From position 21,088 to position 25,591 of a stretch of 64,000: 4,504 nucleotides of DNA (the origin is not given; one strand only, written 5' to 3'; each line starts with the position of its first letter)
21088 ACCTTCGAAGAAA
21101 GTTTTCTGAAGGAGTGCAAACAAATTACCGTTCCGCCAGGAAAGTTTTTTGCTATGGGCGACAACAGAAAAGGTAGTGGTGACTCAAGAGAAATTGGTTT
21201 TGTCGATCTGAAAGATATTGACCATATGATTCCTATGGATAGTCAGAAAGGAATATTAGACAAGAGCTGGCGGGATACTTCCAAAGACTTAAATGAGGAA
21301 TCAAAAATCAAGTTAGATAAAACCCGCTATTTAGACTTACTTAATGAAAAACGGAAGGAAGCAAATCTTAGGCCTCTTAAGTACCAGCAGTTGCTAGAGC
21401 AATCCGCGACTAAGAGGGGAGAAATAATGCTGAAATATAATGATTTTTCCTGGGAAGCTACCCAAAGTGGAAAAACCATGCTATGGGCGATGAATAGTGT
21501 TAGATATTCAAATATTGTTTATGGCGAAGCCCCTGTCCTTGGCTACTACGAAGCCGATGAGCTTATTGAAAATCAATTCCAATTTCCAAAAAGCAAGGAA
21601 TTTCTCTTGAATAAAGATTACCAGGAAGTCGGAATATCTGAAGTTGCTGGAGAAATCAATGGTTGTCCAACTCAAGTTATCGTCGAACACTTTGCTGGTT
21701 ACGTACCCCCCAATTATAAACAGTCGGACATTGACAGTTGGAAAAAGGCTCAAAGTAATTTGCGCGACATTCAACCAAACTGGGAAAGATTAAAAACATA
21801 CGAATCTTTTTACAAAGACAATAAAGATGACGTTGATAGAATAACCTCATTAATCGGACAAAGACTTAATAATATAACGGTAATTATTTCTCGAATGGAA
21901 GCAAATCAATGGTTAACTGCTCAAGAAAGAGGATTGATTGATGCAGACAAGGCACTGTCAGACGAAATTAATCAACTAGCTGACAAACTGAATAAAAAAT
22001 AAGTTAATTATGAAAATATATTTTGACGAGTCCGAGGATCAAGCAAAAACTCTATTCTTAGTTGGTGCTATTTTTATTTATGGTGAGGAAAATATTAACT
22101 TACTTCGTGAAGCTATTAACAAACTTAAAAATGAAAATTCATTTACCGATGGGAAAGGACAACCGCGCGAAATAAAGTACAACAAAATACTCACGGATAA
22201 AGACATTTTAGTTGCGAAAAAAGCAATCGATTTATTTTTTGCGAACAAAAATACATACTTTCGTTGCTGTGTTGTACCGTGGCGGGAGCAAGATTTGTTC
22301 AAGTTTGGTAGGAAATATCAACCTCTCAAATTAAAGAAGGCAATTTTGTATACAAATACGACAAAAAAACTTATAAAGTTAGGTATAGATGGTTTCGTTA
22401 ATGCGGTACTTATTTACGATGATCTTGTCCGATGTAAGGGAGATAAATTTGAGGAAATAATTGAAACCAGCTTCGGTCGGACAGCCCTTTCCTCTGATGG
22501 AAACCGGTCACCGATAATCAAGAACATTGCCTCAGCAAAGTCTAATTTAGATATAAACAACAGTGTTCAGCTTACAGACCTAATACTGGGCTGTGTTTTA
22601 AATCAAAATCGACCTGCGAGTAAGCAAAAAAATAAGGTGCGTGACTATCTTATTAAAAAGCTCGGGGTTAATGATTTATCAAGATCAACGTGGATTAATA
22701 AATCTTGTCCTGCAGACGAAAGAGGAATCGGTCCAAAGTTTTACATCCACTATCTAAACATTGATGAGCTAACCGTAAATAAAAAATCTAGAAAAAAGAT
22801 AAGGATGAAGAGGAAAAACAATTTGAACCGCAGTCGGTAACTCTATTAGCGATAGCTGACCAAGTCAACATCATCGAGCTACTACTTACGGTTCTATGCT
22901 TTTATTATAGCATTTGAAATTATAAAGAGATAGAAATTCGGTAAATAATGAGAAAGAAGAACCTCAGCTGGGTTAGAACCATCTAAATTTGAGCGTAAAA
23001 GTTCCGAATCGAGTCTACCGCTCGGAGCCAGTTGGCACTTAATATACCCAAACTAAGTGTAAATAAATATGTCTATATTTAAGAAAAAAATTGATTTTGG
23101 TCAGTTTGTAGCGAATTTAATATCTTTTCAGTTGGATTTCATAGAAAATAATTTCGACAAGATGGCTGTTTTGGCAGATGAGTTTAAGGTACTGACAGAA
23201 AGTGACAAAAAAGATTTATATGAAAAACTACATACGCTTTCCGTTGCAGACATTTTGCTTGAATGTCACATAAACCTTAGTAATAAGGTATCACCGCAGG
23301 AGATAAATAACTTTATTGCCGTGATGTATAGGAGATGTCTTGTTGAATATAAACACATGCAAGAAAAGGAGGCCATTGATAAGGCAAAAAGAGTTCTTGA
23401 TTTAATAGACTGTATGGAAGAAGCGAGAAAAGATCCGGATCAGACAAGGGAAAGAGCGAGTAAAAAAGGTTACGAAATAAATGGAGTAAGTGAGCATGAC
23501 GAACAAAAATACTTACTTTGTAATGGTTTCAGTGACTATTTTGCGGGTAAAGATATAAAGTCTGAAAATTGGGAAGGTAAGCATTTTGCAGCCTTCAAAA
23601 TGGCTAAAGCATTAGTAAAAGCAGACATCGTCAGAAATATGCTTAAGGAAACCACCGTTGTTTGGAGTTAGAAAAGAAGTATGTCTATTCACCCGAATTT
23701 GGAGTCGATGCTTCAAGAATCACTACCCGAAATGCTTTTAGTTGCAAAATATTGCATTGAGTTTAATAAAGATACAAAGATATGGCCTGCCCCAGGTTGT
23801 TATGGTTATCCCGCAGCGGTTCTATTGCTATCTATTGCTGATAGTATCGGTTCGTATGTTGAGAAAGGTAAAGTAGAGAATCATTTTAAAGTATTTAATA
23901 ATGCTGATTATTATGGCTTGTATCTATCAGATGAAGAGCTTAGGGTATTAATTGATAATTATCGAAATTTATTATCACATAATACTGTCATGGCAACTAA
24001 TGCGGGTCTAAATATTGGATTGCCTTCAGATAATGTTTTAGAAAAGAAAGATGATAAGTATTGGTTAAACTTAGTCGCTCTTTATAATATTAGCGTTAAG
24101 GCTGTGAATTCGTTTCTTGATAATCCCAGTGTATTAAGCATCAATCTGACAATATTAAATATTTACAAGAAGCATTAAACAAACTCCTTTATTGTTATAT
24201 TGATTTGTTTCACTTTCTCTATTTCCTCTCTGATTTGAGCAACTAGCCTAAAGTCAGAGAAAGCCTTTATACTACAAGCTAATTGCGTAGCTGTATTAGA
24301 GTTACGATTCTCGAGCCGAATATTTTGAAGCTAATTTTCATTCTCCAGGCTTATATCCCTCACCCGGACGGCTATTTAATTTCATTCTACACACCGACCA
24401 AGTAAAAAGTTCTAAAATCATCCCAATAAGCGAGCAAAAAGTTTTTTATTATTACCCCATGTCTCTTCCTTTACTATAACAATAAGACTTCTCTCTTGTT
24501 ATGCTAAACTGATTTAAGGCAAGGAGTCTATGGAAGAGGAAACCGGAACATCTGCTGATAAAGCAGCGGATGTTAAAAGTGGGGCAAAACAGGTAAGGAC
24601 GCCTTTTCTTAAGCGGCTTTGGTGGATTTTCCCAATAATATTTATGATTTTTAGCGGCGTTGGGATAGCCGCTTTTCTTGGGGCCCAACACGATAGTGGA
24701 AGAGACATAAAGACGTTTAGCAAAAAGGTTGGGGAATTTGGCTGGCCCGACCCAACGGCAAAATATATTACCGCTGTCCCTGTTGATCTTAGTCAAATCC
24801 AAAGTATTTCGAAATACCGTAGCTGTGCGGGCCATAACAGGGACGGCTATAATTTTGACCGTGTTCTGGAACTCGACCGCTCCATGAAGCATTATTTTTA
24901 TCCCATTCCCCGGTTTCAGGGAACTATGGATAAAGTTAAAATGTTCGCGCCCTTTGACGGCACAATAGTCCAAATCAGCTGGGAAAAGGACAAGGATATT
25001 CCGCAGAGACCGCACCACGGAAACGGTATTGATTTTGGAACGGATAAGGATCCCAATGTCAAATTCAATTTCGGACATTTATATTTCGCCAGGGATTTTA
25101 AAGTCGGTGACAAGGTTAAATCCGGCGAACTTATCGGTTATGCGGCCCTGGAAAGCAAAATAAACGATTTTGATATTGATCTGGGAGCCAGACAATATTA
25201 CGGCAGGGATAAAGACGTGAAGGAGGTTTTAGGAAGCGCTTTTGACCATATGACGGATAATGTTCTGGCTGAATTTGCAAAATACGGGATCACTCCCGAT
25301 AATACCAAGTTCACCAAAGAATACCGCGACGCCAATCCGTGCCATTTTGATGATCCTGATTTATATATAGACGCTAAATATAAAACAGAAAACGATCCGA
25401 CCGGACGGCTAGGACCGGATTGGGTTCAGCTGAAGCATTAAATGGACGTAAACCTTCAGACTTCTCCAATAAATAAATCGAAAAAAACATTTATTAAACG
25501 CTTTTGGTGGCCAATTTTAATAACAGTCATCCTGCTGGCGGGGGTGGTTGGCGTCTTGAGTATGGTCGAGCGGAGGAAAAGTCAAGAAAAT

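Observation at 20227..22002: Unusual tripartite protein: polytopic membrane domain + signal peptidase I + CAP/SCP domain, encoded on the mobile element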

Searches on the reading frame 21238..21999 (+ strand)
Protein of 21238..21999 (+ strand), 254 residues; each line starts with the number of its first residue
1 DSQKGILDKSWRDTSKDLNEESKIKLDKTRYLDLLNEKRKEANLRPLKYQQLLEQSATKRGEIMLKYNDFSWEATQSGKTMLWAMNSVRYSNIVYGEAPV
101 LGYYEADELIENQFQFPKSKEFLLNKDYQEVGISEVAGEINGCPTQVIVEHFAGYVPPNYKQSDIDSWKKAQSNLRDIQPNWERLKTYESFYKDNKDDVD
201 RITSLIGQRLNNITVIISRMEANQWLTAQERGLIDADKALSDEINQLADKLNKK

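Call 36: search_solved_structures(query=A2, max_evalue=1, show_alignments=3)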
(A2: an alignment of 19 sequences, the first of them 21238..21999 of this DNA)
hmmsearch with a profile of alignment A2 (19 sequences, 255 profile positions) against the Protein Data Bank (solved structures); distinct sequences matched with E-value up to 1: 2.
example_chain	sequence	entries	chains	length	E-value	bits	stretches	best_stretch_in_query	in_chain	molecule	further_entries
8fv0_C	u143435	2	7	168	0.16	14.6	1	89-167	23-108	Diamine N-acetyltransferase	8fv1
5ix3_A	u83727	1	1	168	0.16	14.6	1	89-167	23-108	Diamine N-acetyltransferase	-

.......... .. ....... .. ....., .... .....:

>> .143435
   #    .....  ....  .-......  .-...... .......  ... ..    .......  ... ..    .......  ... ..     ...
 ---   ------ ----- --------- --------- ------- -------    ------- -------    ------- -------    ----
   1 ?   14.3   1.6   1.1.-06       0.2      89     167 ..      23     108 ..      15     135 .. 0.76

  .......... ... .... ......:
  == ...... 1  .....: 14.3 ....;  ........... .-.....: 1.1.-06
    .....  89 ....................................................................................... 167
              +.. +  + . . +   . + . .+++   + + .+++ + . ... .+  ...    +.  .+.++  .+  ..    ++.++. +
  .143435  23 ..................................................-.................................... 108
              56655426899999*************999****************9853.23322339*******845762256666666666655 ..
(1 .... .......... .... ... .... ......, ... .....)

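Call 37: search_protein_families(library=pfam, alignment_id=A2, max_evalue=0.1)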
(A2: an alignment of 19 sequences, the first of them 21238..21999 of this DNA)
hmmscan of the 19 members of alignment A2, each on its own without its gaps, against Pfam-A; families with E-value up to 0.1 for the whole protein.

A. member 1, window:21238-21999:+ (254 aa): 2 families
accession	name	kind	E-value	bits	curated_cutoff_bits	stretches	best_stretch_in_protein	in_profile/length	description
PF05227.19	CHASE3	-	0.00027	21.3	28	1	172-252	45-125/138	CHASE3 domain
PF00188.32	CAP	-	0.002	19.4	21.1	1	32-134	1-101/117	Cysteine-rich secretory protein family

B. families by the number of members that match (of 19 scanned): 6 families
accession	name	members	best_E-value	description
PF00188.32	CAP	15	5.4e-05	Cysteine-rich secretory protein family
PF05227.19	CHASE3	1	0.00027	CHASE3 domain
PF25553.1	BTB-POZ_ANK-like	1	0.011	BTB/POZ Ankyrin-like repeat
PF19051.5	GFO_IDH_MocA_C2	1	0.056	Oxidoreductase family, C-terminal alpha/beta domain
PF05817.20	Ribophorin_II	1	0.074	Ribophorin II N-terminal domain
PF18310.7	DUF5605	1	0.085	Domain of unknown function (DUF5605)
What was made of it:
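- Checked: (iii) 15 of 19 family members hit PF00188 weakly (call 37).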

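Call 45: predict_structure(alignment_id=A2)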
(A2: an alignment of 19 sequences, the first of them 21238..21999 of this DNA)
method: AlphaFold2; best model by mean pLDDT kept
length: 254 residues; sequences in the alignment: 19
mean_pLDDT: 70.0   pTM: 0.52
mean pLDDT of the five models: 70.0, 68.1, 63.9, 63.0, 62.7
residues with pLDDT >= 90: 69; 70-90: 75; 50-70: 49; < 50: 61
segments of 3 or more residues with pLDDT < 50: 1-13, 77-124
pLDDT, mean of each block of 10 residues (from residue 1): 41 52 68 80 75 72 72 53 42 30 33 39 57 74 71 61 89 95 94 96 97 87 75 91 96 91
secondary structure, 60 per line:
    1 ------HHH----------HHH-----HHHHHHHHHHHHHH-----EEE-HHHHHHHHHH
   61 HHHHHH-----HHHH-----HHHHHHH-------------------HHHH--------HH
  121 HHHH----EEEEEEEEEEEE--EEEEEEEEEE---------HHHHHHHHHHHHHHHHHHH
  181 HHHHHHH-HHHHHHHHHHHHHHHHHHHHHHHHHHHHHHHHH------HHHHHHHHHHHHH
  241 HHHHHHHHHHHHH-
elements in order: H28-41 E47-49 H51-66 H72-75 H81-87 H107-110 H119-124 E129-140 E143-152 H162-187 H189-221 H228-253

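Call 53: search_protein_representatives(alignment_id=A2)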
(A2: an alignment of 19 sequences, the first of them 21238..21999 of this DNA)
Query: 19 sequences, 255 profile positions. Proteins with E-value up to 0.001 (for the whole library): 2227; up to 1e-10: 189; up to 1e-30: 90. The best 150 are listed.
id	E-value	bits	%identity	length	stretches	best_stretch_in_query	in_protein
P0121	1.1e-115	401.9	-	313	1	1-254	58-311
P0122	2.1e-112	391.1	-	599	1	1-253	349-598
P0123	6.2e-110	383.0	-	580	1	1-253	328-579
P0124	6.0e-94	330.6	-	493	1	6-253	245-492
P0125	5.8e-93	327.4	-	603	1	2-253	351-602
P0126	2.2e-92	325.5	-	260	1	1-254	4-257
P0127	4.2e-92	324.6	-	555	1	4-254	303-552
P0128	1.9e-91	322.4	-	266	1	7-253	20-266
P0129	2.3e-91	322.2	-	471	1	2-254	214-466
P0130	1.3e-90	319.7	-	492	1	17-254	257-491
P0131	1.4e-90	319.6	-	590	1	3-254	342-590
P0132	2.0e-90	319.1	-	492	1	2-254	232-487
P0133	2.2e-90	319.0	-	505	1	1-254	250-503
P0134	5.4e-89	314.4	-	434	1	25-253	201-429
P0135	1.3e-88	313.2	-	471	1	3-253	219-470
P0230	7.3e-20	87.9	-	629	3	29-134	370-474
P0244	2.1e-15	73.3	-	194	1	30-152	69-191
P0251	1.7e-13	67.0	-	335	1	26-157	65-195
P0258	1.2e-12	64.3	-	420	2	30-134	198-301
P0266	3.1e-12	62.9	-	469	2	30-134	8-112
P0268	4.3e-12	62.4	-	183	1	29-139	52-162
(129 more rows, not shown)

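Call 54: search_protein_families(library=pfam, proteins=[P0121, P0126, P0129, P0134, P0230, P0244, P0251, P0258, P0266, P0268], max_evalue=0.01)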
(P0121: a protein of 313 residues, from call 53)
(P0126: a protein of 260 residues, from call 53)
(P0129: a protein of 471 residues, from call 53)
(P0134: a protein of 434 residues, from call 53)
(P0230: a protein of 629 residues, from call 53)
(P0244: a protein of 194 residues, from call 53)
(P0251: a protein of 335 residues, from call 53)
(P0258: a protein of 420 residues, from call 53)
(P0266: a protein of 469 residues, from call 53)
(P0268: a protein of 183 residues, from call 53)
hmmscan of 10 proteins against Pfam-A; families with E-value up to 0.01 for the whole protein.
P0121 (313 aa): 0 families

P0126 (260 aa): 1 family
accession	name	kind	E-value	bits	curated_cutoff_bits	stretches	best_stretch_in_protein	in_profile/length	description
PF00188.32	CAP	-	0.0026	19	21.1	1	36-66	2-32/117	Cysteine-rich secretory protein family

P0129 (471 aa): 1 family
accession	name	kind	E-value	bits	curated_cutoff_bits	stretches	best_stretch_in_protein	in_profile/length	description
PF10502.14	Peptidase_S26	-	7.1e-24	85.1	22.9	1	51-206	30-159/168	Signal peptidase, peptidase S26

P0134 (434 aa): 2 families
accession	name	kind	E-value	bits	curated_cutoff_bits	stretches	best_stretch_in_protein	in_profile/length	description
PF10502.14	Peptidase_S26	-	2.1e-33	116.1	22.9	1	27-175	12-160/168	Signal peptidase, peptidase S26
PF00188.32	CAP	-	0.0019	19.4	21.1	1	209-311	2-102/117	Cysteine-rich secretory protein family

P0230 (629 aa): 2 families
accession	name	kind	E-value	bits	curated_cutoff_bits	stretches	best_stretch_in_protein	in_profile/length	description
PF00188.32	CAP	-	3.7e-94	312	21.1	3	13-135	1-117/117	Cysteine-rich secretory protein family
PF22835.1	TEX13B-like_middle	-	0.0011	19.7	27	0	32-88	11-69/110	Testis-expressed protein 13B-like, middle domain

P0244 (194 aa): 1 family
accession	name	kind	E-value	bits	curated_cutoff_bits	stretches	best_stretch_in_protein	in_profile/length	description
PF00188.32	CAP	-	2.2e-14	54.7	21.1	1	73-190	3-116/117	Cysteine-rich secretory protein family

P0251 (335 aa): 1 family
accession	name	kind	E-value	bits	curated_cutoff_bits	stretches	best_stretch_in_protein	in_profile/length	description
PF00188.32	CAP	-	9e-19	68.9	21.1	1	72-187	2-115/117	Cysteine-rich secretory protein family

P0258 (420 aa): 1 family
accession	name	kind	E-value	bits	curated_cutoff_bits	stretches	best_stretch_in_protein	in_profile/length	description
PF00188.32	CAP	-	2.2e-51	174.1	21.1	2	200-322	1-117/117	Cysteine-rich secretory protein family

P0266 (469 aa): 2 families
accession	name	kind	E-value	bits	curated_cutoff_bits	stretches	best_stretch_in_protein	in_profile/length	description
PF00188.32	CAP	-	1.4e-40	139.2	21.1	2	10-133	1-117/117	Cysteine-rich secretory protein family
PF23448.1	CAP-like_CFAP184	-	0.0022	18.6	27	0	339-445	11-122/131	CFAP184 CAP-like domain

P0268 (183 aa): 1 family
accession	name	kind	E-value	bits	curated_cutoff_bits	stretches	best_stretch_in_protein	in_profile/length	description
PF00188.32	CAP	-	4.2e-12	47.4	21.1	1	55-173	1-114/117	Cysteine-rich secretory protein family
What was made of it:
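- On CAP / SCP / YkwD superfamily (PF00188): The C-terminal profile hits proteins at E 1e-12 to 7e-20 (library of 1.84 billion) that score 47-312 bits on PF00188 (calls 53, 54).
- Checked: (ii) A profile of the C-terminal 254 aa hits, at E 1e-12 to 7e-20 in 1.84 billion proteins, proteins that are bona fide Pfam CAP (47-312 bits) (calls 53, 54).
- The C-terminal module is almost always found at the C-terminus of 430-610-aa S26 proteins (calls 53, 54). The C-terminal module is almost always C-terminal to an S26 domain (calls 53, 54).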

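Call 105: fold_search(model_id=the predicted structure, library=pdb)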
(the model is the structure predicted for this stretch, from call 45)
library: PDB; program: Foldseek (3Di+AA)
matches with E <= 10: 346; with E <= 0.001: 0
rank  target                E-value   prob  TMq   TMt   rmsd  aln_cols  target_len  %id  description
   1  8dql_A                3.3e-01  0.28  0.19  0.19  13.1       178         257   15  CryoEM structure of IglD (released 2022-08-17)
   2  8ywg                  6.0e-01  0.38  0.24  0.07  17.0       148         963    7  The structure of ASFV DNA polymerase in apo state (released 2025-02-05)
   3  9dxd_A                6.0e-01  0.08  0.15  0.09  25.6       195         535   12  attLmm bound serine integrase and RDF complex in the pre-rotation state (released 2026-01-21)
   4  6n38_F                7.2e-01  0.23  0.19  0.17  10.4       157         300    8  Structure of the type VI secretion system TssK-TssF-TssG baseplate subcomplex revealed by cryo-electron microscopy - f (released 2018-12-26)
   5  7uzw_A                8.0e-01  0.07  0.09  0.11  14.1        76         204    9  Staphylococcus epidermidis RP62a CRISPR effector subcomplex (released 2022-07-06)
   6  6upq_A                9.0e-01  0.08  0.12  0.11  16.6       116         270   24  Crystal Structure of GTPase Domain of Human Septin 2 / Septin 11 Heterocomplex (released 2020-09-23)
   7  7m6j_F                9.0e-01  0.04  0.12  0.12  20.5       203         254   17  Human Septin Hexameric Complex SEPT2G/SEPT6/SEPT7 by Single Particle Cryo-EM (released 2021-07-07)
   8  1smb                  1.0e+00  0.25  0.22  0.35  11.5       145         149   13  Crystal Structure of Golgi-Associated PR-1 protein (released 2004-09-14)
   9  2yhm_A                1.1e+00  0.02  0.11  0.10  24.8       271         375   12  Structure of respiratory syncytial virus nucleocapsid protein, P212121 crystal form (released 2012-01-25)
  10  4d53_A                1.1e+00  0.28  0.23  0.40  16.6       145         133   18  Outer surface protein BB0689 from Borrelia burgdorferi (released 2015-10-14)
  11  9ph4_F                1.3e+00  0.03  0.09  0.08  22.1       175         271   10  Cryo-EM structure of COP9 signalosome in complex with CSN5i-1a (released 2025-12-03)
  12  5cm2_Z                1.4e+00  0.02  0.07  0.09  13.6        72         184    8  Structure of Y. lipolytica Trm9-Trm112 complex, a methyltransferase modifying U34 in the anticodon loop of some tRNAs (released 2015-10-21)
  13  2wj8_J                1.5e+00  0.04  0.15  0.11  24.4       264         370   14  Respiratory Syncitial Virus RiboNucleoProtein (released 2009-12-08)
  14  7uzy_B                1.5e+00  0.02  0.09  0.11  17.7       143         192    5  Staphylococcus epidermidis RP62A CRISPR effector complex with non-self target RNA 2 (released 2022-07-06)
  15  7uzw_B                1.6e+00  0.04  0.10  0.12  13.9        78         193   12  Staphylococcus epidermidis RP62a CRISPR effector subcomplex (released 2022-07-06)
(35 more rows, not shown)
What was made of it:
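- Tried and rejected: It was poor (pLDDT 70, CAP core <50), and its fold search gave nothing below E 0.3 (calls 45, 105).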

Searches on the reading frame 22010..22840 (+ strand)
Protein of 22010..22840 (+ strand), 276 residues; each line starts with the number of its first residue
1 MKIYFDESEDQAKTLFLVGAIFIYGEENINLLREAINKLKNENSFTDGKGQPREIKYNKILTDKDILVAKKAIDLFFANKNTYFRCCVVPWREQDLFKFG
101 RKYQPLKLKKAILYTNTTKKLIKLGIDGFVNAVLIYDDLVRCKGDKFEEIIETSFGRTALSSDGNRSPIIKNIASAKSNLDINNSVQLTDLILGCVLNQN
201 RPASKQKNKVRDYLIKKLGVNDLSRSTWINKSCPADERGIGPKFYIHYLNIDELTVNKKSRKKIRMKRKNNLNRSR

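Call 10: search_protein_families(library=pfam, proteins=[window:22010-22840:+], max_evalue=0.01)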
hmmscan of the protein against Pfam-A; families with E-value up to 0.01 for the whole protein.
window:22010-22840:+ (276 aa): 1 family
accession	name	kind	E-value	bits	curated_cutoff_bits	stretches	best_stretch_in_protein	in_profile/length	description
PF12686.12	DUF3800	-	0.0011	20.1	21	1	3-196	2-146/149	Protein of unknown function (DUF3800)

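Call 51: search_protein_families(library=phrogs, proteins=[window:22010-22840:+], max_evalue=0.001)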
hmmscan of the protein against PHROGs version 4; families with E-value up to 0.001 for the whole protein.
window:22010-22840:+ (276 aa): 1 family
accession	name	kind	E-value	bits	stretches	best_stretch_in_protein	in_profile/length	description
phrog_3732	-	unknown function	1.5e-17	65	1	2-230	9-229/263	-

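Call 82: search_protein_families(library=padloc, proteins=[window:22010-22840:+], max_evalue=0.001)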
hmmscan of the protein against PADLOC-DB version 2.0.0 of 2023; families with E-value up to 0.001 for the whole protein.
window:22010-22840:+ (276 aa): 2 families
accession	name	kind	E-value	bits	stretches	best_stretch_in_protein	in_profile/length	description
PDLC04353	PDC-M04A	-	1.7e-14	51.8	1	2-229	6-216/232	-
PDLC04354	PDC-M04A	-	0.00038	18.4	1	54-218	10-159/190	-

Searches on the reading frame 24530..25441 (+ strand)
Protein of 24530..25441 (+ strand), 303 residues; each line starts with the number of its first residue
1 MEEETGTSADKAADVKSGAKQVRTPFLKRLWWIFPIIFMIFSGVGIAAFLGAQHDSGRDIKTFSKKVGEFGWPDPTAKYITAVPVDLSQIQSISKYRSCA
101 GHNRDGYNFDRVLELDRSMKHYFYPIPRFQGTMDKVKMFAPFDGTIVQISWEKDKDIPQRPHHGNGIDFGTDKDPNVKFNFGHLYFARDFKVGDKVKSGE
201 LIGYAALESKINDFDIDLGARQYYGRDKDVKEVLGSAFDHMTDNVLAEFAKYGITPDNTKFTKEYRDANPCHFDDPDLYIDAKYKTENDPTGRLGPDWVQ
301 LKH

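Call 11: search_protein_families(library=pfam, proteins=[window:24530-25441:+], max_evalue=0.01)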
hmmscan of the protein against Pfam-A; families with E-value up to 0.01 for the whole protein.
window:24530-25441:+ (303 aa): 0 families

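Call 22: search_protein_families(library=pfam, proteins=[window:24530-25441:+], max_evalue=0.01)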
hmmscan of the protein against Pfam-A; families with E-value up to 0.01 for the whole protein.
window:24530-25441:+ (303 aa): 0 families

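Call 51: search_protein_families(library=phrogs, proteins=[window:24530-25441:+], max_evalue=0.001)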
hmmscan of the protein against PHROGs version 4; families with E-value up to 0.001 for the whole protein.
window:24530-25441:+ (303 aa): 0 families

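Call 65: find_encoding_contigs(protein=window:24530-25441:+, flank=10000, max_places=8)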
Protein window:24530-25441:+ (303 aa): 5 contigs read that carry it; 2 places shown.
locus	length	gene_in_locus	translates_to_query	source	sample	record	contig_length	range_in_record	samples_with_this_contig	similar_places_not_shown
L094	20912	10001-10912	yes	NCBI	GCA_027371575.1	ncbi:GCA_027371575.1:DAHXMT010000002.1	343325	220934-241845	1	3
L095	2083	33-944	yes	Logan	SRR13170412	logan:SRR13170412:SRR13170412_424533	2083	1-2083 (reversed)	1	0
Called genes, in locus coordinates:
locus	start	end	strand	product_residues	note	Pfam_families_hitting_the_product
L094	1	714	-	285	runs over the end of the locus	-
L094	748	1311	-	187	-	-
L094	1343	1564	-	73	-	PF13560:HTH_31, PF12844:HTH_19, PF13443:HTH_26 (weak), PF01381:HTH_3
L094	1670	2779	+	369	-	PF13651:EcoRI_methylase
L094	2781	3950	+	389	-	PF03235:GmrSD_N, PF01844:HNH (weak)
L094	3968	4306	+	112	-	PF09397:FtsK_gamma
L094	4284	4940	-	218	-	-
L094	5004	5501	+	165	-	-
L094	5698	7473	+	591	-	PF10502:Peptidase_S26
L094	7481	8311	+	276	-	-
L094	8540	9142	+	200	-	-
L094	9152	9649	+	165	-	-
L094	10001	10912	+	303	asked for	-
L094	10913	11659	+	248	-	PF01551:Peptidase_M23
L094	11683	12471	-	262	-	PF03988:DUF347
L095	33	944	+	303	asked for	-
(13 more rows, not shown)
